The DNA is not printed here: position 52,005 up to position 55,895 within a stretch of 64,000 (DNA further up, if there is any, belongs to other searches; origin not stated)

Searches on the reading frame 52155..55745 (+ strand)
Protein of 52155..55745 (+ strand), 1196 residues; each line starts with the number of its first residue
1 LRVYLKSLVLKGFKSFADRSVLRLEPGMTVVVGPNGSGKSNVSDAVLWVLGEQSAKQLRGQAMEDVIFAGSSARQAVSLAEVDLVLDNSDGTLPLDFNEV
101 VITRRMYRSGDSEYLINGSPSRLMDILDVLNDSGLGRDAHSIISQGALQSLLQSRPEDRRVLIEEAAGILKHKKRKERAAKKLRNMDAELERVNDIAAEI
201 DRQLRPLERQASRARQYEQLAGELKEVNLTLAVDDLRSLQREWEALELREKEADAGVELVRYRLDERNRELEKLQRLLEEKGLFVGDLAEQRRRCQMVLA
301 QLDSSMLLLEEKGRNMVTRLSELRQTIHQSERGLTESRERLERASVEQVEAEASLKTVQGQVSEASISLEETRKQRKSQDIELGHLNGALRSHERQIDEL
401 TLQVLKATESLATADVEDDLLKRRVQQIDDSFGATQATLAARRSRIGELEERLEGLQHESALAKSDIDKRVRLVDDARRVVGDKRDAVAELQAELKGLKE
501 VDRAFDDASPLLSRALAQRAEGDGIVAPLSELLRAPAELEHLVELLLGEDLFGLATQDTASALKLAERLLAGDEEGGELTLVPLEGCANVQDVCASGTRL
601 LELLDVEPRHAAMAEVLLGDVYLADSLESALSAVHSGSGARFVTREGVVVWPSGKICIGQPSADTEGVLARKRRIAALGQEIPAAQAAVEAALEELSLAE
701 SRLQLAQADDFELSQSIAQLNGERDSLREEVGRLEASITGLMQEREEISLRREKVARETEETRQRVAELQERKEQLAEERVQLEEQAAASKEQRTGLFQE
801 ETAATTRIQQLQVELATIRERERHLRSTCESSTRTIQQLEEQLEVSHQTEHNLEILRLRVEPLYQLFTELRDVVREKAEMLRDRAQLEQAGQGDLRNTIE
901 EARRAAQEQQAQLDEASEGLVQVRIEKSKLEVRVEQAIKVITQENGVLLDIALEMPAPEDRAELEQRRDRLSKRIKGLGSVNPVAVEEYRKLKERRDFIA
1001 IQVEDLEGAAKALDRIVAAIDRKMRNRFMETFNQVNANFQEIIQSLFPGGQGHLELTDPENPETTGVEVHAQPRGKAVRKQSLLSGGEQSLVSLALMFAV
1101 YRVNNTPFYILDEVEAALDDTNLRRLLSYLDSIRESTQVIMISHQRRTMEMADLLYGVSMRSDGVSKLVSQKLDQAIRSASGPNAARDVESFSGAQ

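Call 78: search_protein_families(library=pfam, proteins=[window:52155-55745:+], max_evalue=0.00001)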
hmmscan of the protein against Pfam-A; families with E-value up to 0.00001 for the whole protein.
window:52155-55745:+ (1196 aa): 5 families
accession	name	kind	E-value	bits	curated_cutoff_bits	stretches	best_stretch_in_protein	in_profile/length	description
PF02463.25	SMC_N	-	6.6e-71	238.7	40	1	4-1166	1-219/220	RecF/RecN/SMC N terminal domain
PF13476.12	AAA_23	-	2.2e-13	51.7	27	1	7-227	1-196/201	AAA domain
PF13304.12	AAA_21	-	1.9e-11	45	27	1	28-171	1-164/304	AAA domain, putative AbiEii toxin, Type IV TA system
PF06470.18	SMC_hinge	-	2.3e-11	44.5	22.5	1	523-632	2-114/116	SMC proteins Flexible Hinge Domain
PF13175.12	AAA_15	-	1.6e-07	31.7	32.1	1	5-64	3-55/374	AAA ATPase domain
